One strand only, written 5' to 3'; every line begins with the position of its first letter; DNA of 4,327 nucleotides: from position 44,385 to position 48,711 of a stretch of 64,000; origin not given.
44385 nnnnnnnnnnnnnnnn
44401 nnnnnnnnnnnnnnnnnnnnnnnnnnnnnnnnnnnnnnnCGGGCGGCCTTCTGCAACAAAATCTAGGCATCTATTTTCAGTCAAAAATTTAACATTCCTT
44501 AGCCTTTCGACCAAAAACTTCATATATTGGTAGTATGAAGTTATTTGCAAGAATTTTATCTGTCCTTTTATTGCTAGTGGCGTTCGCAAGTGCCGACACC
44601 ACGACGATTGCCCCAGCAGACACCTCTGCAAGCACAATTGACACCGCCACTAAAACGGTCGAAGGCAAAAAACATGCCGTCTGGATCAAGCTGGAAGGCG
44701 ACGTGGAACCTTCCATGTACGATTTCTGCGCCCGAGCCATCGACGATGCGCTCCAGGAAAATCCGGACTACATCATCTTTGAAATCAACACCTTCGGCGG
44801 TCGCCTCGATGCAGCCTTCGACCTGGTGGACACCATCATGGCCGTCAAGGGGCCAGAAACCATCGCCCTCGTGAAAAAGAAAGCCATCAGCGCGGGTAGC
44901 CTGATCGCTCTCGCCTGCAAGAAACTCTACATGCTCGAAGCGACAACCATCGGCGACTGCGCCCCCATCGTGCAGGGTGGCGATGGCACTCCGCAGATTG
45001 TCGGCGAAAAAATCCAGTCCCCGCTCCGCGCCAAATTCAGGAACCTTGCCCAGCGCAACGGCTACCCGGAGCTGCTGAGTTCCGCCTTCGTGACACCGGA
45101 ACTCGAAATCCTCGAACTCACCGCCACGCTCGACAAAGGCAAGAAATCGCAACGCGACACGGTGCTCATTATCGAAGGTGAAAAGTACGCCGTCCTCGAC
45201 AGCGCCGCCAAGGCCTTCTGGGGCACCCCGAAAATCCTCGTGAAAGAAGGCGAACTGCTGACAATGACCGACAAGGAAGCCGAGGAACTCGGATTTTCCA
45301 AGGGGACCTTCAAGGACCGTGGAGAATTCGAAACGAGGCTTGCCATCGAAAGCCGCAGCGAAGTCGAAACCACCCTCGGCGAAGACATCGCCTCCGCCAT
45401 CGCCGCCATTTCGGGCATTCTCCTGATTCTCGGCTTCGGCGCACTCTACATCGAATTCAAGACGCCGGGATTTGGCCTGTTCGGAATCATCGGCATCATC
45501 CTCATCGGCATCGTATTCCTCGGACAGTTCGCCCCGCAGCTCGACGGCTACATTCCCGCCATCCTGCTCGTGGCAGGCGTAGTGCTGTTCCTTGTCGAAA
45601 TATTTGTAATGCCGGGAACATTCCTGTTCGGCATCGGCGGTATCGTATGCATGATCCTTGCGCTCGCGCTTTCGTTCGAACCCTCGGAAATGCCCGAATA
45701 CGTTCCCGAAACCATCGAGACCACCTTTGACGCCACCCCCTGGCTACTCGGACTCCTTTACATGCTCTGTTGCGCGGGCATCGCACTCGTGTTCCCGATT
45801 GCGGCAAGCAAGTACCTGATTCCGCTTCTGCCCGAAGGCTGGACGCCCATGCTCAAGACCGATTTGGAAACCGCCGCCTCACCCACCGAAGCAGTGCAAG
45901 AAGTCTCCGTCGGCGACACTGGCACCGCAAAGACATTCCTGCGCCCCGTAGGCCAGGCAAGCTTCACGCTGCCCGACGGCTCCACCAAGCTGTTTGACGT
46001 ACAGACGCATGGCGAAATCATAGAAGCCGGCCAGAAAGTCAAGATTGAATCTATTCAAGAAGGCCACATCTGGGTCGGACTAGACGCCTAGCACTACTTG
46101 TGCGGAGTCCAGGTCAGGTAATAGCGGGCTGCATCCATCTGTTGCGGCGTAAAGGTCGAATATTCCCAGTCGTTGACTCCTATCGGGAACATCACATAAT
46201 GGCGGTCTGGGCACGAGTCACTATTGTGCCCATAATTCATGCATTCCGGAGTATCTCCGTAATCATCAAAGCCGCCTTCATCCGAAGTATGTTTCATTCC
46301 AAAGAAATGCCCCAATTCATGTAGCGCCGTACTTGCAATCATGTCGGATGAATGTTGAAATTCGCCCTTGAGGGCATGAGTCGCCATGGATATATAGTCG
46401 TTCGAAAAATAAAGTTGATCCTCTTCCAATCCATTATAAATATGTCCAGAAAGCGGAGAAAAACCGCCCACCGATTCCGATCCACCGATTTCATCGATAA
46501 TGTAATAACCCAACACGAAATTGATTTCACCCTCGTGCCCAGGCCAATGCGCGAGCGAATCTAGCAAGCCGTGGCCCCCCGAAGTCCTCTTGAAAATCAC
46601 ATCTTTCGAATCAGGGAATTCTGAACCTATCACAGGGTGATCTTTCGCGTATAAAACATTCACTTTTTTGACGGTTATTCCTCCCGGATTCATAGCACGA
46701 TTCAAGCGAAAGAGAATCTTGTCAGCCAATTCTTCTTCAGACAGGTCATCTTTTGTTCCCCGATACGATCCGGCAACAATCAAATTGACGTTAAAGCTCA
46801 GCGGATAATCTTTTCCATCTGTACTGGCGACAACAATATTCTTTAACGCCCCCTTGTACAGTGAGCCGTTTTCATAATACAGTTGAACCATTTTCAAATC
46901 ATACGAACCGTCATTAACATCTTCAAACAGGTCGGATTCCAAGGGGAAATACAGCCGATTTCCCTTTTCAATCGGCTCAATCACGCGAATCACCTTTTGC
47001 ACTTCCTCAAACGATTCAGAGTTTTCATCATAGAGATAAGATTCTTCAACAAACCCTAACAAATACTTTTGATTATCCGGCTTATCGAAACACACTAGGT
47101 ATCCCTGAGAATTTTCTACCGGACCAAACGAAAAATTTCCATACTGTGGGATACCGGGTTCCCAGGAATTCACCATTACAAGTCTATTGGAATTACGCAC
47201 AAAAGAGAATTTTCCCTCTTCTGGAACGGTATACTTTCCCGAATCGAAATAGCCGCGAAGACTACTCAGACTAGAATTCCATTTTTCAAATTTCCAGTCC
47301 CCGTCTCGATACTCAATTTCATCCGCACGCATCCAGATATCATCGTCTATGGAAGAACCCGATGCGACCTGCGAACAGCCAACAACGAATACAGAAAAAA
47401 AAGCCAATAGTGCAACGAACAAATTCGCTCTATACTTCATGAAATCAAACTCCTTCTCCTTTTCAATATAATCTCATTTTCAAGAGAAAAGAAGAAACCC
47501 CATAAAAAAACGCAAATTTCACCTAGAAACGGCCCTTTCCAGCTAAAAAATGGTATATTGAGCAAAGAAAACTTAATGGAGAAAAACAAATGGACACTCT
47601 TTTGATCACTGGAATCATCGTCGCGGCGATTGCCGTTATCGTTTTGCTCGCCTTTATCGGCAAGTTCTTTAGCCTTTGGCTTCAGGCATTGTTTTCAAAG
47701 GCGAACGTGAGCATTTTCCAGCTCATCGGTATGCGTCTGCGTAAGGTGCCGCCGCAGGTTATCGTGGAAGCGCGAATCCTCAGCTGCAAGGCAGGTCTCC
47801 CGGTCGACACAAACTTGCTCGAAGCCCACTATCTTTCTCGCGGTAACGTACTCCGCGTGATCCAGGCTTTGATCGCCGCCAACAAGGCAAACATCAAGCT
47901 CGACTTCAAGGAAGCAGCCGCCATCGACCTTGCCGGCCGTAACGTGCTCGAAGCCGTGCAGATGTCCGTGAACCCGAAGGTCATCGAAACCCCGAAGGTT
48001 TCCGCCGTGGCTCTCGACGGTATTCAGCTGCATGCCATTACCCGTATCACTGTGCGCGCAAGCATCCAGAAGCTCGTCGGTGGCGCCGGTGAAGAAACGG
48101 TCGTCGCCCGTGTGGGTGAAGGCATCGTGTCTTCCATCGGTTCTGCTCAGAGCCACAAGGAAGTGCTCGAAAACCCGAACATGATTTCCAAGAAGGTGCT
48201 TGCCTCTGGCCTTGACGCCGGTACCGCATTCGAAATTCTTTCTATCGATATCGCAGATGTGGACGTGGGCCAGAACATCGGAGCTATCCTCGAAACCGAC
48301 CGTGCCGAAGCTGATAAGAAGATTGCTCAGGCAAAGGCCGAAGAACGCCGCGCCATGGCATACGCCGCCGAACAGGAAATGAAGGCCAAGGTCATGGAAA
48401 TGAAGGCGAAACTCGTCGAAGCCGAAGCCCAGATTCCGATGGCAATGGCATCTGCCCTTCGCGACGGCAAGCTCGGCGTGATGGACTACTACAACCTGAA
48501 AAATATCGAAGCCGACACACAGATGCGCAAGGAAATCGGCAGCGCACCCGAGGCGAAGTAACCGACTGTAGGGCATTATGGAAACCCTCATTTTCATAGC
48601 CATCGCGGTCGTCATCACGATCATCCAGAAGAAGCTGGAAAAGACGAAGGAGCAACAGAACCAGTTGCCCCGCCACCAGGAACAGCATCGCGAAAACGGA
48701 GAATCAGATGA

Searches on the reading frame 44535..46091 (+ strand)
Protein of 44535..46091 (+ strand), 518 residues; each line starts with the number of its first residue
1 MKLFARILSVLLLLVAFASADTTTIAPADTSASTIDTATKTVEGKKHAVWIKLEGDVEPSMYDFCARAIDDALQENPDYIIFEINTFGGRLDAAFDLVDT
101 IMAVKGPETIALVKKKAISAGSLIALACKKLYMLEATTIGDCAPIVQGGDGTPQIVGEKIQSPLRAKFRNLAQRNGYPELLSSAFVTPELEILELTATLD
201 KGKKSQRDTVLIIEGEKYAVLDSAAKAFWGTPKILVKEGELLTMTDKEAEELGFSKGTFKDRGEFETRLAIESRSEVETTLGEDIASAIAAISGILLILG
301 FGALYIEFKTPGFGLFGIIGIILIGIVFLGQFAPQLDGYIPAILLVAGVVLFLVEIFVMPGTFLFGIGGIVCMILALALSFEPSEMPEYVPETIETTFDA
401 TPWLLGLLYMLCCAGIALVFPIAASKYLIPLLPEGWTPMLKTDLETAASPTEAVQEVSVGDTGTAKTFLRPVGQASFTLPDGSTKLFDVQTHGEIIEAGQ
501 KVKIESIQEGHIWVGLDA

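Call 55: search_protein_families(library=pfam, proteins=[window:44535-46091:+], max_evalue=0.001)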
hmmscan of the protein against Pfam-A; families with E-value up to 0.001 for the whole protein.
window:44535-46091:+ (518 aa): 3 families
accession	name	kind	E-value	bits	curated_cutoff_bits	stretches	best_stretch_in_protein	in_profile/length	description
PF25145.1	NfeD1b_N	-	1.2e-32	113.5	40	1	50-198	4-147/189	NfeD1b, N-terminal domain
PF24961.1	NfeD_membrane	-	1.1e-20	74.3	26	1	292-391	2-90/119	NfeD integral membrane domain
PF00574.28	CLP_protease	-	0.00062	20.1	20.2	0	75-137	43-107/182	Clp protease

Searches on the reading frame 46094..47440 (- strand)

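Call 55: search_protein_families(library=pfam, proteins=[window:46094-47440:-], max_evalue=0.001)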
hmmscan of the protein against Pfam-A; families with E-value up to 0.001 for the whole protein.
window:46094-47440:- (448 aa): 1 family
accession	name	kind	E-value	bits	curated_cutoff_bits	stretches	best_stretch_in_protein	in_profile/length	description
PF13574.12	Reprolysin_2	-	0.00076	19.8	27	0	293-422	60-175/195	Metallo-peptidase family M12B Reprolysin-like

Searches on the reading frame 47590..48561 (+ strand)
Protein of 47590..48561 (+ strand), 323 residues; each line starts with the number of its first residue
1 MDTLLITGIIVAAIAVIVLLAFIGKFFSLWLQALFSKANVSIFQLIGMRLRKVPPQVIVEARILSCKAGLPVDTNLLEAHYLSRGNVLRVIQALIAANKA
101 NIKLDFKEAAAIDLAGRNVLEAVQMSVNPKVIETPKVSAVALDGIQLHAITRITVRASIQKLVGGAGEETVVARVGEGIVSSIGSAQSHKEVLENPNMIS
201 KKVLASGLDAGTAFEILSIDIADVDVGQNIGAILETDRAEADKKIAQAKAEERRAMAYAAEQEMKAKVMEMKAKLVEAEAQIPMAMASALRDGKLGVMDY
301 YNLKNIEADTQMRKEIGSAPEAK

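Call 55: search_protein_families(library=pfam, proteins=[window:47590-48561:+], max_evalue=0.001)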
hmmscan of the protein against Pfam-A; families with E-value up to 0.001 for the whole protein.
window:47590-48561:+ (323 aa): 1 family
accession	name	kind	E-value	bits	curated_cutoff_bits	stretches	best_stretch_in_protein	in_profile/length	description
PF12127.13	FloA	-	2.7e-152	506.7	34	1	10-318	3-312/314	Flotillin-like protein FloA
